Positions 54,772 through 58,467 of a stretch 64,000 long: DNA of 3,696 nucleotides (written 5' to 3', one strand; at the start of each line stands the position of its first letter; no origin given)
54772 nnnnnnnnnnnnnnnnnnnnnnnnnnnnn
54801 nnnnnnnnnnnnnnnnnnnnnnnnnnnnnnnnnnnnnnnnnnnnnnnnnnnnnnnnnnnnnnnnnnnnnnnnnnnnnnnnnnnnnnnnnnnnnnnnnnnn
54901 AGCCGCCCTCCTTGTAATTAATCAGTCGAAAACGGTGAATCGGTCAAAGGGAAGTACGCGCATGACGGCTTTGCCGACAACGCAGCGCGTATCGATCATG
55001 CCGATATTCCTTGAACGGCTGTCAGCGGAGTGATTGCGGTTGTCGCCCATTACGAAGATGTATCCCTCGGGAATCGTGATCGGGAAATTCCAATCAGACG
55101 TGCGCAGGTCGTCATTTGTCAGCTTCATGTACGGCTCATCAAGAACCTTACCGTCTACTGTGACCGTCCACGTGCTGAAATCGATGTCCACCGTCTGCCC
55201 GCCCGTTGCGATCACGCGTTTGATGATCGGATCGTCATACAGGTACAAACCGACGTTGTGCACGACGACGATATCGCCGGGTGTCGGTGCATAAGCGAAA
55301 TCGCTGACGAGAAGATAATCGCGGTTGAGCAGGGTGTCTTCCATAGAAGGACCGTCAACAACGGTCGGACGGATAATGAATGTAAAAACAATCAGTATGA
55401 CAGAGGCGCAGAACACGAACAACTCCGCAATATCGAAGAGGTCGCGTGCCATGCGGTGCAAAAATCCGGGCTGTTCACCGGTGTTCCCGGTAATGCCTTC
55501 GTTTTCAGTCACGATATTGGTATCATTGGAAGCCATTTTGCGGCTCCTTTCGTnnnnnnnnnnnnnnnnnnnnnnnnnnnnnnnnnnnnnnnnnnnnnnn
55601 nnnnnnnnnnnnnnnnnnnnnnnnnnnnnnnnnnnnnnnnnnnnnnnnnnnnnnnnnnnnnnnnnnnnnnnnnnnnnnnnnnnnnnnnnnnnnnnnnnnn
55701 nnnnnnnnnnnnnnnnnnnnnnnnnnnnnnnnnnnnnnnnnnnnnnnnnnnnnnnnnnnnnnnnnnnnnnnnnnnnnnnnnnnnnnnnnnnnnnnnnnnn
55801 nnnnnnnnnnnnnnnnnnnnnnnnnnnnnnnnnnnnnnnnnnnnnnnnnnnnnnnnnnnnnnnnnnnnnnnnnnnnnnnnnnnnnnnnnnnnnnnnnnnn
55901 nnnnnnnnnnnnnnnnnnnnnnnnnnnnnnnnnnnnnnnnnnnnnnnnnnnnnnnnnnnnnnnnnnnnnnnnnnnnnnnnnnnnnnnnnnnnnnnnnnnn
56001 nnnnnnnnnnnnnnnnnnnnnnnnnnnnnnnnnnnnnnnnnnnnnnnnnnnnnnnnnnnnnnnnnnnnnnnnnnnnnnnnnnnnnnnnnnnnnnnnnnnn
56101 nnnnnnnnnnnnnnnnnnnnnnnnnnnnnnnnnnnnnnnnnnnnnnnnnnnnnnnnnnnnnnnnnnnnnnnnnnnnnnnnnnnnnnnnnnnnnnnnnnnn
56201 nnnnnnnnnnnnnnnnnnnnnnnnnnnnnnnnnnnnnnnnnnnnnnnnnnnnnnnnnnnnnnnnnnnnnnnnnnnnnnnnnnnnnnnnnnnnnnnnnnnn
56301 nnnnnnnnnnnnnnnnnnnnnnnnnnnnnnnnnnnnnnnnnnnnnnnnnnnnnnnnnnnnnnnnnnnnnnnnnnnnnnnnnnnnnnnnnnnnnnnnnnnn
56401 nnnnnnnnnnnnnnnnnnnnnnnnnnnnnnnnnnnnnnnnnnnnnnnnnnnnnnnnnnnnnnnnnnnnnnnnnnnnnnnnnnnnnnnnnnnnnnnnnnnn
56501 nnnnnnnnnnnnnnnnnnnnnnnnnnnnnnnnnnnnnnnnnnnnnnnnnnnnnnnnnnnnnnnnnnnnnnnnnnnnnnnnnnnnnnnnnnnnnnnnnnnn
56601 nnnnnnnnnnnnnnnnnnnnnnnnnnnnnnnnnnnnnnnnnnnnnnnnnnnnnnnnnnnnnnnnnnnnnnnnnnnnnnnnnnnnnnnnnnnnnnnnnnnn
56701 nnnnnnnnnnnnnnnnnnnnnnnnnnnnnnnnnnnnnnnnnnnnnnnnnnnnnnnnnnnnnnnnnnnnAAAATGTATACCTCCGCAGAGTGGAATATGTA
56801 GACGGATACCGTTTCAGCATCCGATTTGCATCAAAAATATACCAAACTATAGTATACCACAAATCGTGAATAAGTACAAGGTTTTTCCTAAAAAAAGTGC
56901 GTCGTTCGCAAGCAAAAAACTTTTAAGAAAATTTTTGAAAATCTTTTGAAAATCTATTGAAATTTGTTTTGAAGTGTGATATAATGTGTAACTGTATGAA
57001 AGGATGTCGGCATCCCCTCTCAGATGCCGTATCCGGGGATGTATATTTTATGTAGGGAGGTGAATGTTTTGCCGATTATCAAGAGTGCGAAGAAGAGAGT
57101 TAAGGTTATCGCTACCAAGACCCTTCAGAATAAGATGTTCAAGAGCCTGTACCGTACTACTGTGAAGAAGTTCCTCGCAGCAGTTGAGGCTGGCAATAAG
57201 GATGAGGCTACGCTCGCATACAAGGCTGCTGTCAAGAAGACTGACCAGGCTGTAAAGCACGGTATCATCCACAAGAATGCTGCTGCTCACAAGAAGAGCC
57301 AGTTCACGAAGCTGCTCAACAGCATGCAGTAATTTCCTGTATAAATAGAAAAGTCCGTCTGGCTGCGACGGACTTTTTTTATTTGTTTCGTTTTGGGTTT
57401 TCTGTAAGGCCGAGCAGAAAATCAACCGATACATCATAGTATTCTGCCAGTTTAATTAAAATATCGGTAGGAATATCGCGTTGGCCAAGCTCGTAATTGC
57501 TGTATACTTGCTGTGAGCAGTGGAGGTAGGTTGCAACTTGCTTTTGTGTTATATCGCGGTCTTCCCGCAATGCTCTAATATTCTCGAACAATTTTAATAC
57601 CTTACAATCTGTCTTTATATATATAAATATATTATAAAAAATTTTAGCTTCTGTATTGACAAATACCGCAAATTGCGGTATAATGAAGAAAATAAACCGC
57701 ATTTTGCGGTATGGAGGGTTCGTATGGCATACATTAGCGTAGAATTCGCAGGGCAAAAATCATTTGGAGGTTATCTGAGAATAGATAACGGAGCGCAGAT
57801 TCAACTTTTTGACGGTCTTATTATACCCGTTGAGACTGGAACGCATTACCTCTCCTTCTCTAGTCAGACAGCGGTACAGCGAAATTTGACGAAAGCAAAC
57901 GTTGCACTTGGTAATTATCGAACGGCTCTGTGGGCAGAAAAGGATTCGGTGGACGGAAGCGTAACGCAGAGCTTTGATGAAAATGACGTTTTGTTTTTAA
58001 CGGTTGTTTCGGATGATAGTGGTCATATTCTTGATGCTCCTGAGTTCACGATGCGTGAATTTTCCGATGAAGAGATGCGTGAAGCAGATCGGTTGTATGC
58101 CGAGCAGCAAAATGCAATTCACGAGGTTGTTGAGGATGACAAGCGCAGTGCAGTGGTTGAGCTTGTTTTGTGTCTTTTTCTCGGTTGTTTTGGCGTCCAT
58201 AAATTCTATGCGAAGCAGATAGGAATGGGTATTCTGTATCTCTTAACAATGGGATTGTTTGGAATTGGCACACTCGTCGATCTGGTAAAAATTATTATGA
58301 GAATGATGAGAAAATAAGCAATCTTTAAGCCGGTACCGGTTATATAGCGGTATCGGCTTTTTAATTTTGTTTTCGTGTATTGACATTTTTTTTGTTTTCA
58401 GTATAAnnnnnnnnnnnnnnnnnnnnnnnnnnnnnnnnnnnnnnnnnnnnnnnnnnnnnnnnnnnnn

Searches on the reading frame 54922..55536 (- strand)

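Call 31: search_protein_families(library=pfam, proteins=[window:54922-55536:-], max_evalue=0.001)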
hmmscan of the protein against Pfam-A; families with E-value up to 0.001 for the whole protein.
window:54922-55536:- (204 aa): 2 families
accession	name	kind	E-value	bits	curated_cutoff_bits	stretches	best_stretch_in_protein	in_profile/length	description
PF10502.14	Peptidase_S26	-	5.3e-35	121.3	22.9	1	35-194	3-167/168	Signal peptidase, peptidase S26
PF00717.28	Peptidase_S24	-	0.00061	19.9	23.3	0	60-114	40-88/116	Peptidase S24-like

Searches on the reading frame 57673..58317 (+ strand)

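Call 32: search_protein_families(library=pfam, proteins=[window:57673-58317:+], max_evalue=0.001)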
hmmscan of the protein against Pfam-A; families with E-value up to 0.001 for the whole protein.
window:57673-58317:+ (214 aa): 1 family
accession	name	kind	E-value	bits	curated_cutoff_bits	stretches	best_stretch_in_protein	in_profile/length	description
PF05154.21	TM2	-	7.6e-18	64.9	27.9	1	157-205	2-51/51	TM2 domain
